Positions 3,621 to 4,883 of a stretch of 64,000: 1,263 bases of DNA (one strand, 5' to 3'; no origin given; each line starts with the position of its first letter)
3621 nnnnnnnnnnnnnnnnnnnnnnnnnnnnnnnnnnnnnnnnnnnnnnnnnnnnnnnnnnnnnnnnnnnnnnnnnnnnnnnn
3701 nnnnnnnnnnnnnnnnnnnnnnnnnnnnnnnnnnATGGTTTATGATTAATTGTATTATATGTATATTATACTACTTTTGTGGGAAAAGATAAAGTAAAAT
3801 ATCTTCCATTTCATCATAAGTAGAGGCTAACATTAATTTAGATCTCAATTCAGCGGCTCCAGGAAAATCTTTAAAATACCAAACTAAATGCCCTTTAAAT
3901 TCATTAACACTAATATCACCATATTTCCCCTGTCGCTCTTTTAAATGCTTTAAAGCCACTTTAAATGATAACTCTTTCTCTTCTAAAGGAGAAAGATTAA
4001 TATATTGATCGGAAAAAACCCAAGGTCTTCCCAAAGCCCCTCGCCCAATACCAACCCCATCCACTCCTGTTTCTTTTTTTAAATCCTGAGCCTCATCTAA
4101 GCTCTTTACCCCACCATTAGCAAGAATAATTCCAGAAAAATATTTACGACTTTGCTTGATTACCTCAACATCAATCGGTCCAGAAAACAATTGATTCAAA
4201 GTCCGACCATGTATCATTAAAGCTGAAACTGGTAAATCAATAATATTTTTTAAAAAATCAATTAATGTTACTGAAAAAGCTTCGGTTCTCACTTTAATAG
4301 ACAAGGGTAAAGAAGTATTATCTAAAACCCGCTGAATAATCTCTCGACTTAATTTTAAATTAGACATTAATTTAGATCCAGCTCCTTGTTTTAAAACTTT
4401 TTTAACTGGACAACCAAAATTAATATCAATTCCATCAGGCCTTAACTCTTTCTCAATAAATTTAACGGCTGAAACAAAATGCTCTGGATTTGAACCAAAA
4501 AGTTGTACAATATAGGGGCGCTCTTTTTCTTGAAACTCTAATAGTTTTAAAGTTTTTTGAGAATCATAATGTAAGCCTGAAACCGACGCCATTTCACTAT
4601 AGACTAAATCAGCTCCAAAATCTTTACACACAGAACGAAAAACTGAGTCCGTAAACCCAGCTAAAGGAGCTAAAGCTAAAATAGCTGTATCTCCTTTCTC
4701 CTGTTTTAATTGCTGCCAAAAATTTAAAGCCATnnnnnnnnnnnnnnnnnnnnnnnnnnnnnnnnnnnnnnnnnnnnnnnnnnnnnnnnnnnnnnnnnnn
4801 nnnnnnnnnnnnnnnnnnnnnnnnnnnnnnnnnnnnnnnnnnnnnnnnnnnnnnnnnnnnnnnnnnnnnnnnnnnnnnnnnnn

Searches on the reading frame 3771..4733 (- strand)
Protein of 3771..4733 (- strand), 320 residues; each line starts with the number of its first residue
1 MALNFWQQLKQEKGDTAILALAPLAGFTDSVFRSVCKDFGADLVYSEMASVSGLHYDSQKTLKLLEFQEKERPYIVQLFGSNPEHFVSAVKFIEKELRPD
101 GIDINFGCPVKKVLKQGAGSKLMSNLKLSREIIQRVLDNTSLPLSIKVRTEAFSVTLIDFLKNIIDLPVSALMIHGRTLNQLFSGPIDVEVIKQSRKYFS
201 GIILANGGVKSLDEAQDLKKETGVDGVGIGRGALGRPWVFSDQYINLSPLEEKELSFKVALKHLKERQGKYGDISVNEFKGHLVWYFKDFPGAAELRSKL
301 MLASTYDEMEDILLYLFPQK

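Call 72: search_protein_families(library=pfam, proteins=[window:3771-4733:-], max_evalue=0.001)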
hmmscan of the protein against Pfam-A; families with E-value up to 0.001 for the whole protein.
window:3771-4733:- (320 aa): 1 family
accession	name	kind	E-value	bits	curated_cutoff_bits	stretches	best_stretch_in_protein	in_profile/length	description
PF01207.24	Dus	-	1.7e-63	215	20.4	1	21-309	2-298/311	Dihydrouridine synthase (Dus)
